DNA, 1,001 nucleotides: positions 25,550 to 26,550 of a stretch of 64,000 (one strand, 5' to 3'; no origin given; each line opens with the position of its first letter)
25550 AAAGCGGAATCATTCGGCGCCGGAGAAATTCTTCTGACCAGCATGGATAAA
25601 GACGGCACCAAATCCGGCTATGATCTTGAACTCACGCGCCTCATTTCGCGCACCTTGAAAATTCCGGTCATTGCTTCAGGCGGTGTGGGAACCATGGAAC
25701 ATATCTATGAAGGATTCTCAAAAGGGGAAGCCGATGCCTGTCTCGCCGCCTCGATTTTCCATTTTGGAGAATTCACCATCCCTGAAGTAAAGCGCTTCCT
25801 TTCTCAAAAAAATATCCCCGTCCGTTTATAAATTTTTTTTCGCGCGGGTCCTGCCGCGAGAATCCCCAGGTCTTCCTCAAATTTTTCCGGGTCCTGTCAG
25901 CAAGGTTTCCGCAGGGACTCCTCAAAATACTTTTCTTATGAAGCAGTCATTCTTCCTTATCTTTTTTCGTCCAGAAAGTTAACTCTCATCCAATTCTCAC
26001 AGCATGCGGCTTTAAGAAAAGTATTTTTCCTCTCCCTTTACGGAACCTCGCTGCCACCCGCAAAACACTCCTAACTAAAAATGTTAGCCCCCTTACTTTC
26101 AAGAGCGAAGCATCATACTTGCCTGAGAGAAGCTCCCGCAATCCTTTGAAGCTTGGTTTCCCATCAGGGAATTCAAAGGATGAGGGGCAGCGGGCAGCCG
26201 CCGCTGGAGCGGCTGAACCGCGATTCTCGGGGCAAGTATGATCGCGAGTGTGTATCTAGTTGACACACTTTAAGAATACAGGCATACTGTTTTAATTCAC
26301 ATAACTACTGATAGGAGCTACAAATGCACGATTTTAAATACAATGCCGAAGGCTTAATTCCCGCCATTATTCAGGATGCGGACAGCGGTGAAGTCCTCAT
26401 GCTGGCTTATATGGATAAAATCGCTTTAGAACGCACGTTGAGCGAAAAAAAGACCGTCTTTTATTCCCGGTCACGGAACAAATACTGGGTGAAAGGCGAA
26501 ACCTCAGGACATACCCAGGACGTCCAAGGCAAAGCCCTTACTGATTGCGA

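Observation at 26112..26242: Two-copy ~130-155 nt element with conserved loops and compensatory helix changes: candidate new structured RNA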

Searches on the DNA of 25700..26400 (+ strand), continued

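Call 52: search_with_rna_model(model_id=R1, source=window, filters=off, max_evalue=10)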
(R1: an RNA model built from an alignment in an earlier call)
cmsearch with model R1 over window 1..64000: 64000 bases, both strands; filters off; matches with E-value up to 10: 33.
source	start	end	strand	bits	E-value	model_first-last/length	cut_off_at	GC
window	34007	34144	+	162.2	3.5e-50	1-138/138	no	0.54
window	26112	26242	+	147.1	2.7e-45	1-138/138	no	0.56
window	26739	26843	-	11.2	0.23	1-138/138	no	0.47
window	34006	34143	-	10.9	0.29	1-138/138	no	0.55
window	31935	32007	-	10.7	0.34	1-138/138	no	0.44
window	26477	26610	-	9.9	0.62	1-138/138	no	0.52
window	59372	59492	+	9.8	0.7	1-138/138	no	0.53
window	45287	45327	-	9.7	0.73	1-138/138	no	0.46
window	60470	60507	-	9.2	1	32-73/138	no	0.53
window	51714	51789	+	9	1.2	1-138/138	no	0.51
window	17603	17729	+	8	2.6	1-138/138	no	0.52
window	22285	22319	+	7.7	3.2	1-138/138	no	0.37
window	27385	27427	-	7.7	3.3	1-138/138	no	0.44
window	54196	54259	-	7.7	3.3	1-138/138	no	0.41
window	31936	32029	+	7.6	3.6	1-138/138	no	0.44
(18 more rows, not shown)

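Call 65: search_with_rna_model(model_id=R1, sources=[L233, L234, L235, L236, L237, L238, L239, L240, L241, L242, L243, L244, L245, L246, L247, L248, L249, L250, L251, L252, L253, L254, L255, L256, L257, L258, L259, L260, L261, L262, L263, L264, L265, L266, L267, L268, L269, L270, L271, L272, L273, L274, L275, L276, L277, L278, L279, L280, L281, L282, L283], max_evalue=1)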
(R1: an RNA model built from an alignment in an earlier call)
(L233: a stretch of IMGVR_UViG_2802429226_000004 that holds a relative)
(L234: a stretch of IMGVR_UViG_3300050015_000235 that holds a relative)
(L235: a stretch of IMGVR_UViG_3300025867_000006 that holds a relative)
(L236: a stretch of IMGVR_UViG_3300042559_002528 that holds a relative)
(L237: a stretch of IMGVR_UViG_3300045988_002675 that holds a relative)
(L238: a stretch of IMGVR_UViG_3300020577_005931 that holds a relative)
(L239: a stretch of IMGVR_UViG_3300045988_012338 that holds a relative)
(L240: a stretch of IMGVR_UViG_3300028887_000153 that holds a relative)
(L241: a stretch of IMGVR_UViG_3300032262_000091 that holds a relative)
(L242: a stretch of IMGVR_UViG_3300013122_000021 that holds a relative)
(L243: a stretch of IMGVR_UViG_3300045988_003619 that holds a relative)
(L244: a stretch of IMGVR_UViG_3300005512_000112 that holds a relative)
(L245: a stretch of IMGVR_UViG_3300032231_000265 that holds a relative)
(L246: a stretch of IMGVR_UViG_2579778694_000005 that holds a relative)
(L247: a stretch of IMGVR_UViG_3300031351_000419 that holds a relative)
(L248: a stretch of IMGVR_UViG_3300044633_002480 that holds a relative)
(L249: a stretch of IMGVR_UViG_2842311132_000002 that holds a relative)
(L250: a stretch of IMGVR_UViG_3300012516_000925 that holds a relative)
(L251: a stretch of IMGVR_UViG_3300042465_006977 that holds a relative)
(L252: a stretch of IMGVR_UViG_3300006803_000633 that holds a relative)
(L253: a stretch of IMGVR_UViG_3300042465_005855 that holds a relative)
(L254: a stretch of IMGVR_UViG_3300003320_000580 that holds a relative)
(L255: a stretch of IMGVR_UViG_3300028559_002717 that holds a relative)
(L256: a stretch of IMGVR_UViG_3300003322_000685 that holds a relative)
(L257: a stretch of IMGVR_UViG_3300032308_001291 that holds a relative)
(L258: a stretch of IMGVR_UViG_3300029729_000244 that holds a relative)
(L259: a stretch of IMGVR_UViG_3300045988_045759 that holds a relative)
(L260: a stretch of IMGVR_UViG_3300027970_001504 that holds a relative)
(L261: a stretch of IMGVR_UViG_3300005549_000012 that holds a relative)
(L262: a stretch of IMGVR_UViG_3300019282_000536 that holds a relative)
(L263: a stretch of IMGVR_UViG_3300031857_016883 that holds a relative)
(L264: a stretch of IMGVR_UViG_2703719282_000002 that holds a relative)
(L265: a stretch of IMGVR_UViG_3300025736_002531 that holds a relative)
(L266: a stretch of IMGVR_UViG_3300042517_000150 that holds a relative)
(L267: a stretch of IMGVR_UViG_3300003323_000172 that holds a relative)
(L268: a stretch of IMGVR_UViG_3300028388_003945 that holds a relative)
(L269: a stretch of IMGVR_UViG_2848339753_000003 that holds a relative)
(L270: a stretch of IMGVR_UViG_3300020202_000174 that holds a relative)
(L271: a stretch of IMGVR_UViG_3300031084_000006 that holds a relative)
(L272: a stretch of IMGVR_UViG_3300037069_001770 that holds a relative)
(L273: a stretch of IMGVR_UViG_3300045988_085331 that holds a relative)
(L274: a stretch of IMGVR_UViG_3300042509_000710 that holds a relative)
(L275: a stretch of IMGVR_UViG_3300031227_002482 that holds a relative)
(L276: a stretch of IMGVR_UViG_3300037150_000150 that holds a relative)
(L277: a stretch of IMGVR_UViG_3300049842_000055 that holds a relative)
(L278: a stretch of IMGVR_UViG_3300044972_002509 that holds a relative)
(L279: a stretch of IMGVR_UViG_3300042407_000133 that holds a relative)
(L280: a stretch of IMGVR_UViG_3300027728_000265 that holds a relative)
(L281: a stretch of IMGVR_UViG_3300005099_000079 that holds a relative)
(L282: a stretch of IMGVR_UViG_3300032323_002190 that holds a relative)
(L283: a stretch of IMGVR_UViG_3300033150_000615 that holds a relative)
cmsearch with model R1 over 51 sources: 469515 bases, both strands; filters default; matches with E-value up to 1: 0.
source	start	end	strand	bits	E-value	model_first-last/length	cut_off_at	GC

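Call 89: search_with_rna_model(model_id=R1, sources=[L228, L229, L230, L231, L284, L232], filters=off, max_evalue=1)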
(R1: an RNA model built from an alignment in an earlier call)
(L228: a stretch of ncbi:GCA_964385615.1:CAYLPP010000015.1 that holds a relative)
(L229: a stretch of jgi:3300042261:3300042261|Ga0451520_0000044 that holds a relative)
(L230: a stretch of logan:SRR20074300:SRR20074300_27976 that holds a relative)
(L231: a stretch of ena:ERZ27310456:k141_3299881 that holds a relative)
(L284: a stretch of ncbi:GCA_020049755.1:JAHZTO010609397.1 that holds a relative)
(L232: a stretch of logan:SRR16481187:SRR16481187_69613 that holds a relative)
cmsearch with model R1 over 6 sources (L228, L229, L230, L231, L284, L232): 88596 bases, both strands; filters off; matches with E-value up to 1: 2.
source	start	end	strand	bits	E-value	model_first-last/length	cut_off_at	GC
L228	12330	12444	+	30.1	2.6e-07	1-138/138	no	0.65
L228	3003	3137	-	10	0.81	1-138/138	no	0.5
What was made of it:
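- Tried and rejected: Switching the filters off revealed C (call 89).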

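Call 90: search_with_rna_model(model_id=R1, source=L228, start=11900, end=12700, filters=off, max_evalue=1, show_alignments=2)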
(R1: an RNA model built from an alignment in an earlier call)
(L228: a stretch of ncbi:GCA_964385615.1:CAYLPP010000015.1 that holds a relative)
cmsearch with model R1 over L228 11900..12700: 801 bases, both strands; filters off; matches with E-value up to 1: 2.
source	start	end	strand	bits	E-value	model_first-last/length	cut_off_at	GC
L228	12330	12444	+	30.1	2.4e-09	1-138/138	no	0.65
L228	11964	11992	-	5.5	0.2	30-75/138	no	0.66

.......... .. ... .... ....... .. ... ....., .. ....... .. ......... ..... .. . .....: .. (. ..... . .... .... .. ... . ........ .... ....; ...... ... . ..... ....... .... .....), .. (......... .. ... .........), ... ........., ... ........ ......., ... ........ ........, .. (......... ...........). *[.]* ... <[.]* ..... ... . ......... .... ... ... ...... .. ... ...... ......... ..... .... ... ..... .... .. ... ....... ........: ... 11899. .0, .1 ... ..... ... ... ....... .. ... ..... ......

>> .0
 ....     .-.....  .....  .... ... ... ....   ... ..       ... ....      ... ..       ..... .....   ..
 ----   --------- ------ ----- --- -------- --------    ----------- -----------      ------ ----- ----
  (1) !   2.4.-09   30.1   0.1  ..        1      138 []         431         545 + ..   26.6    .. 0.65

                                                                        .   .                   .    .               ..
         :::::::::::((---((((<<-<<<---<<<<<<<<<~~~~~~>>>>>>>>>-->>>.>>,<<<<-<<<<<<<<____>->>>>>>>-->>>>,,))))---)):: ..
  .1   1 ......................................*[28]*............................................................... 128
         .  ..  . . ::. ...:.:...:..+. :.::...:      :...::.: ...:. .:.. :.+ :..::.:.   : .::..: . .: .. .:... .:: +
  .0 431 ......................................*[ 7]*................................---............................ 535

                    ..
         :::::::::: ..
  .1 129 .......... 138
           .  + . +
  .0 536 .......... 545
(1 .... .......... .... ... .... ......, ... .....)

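Call 93: search_with_rna_model(model_id=R1, sources=[window, L228], filters=off, max_evalue=0.001, make_alignment=true)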
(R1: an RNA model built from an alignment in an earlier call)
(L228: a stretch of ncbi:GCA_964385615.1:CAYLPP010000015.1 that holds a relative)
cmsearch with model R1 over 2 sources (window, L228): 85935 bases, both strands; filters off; matches with E-value up to 0.001: 3.
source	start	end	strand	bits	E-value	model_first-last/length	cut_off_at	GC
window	34007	34144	+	162.2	4.7e-50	1-138/138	no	0.54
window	26112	26242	+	147.1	3.7e-45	1-138/138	no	0.56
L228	12330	12444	+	30.1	2.5e-07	1-138/138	no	0.65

Alignment A5: 3 matches aligned to the model, 146 columns, each read 5' to 3' on its own strand. Consensus structure (alignment columns), stored with it:
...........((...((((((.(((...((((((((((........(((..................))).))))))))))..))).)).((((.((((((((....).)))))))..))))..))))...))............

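Call 96: build_rna_model(alignment_id=A5)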
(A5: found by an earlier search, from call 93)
Model R2 built from alignment A5 (3 sequences, 146 columns); structure: stored with the alignment.
model positions 133; base pairs 36; branch points 1; effective number of sequences 1.5; information 0.59 bits per position. Calibrated on 0.2 Mb of random sequence (short: E-values are rough).
structure used (alignment columns):
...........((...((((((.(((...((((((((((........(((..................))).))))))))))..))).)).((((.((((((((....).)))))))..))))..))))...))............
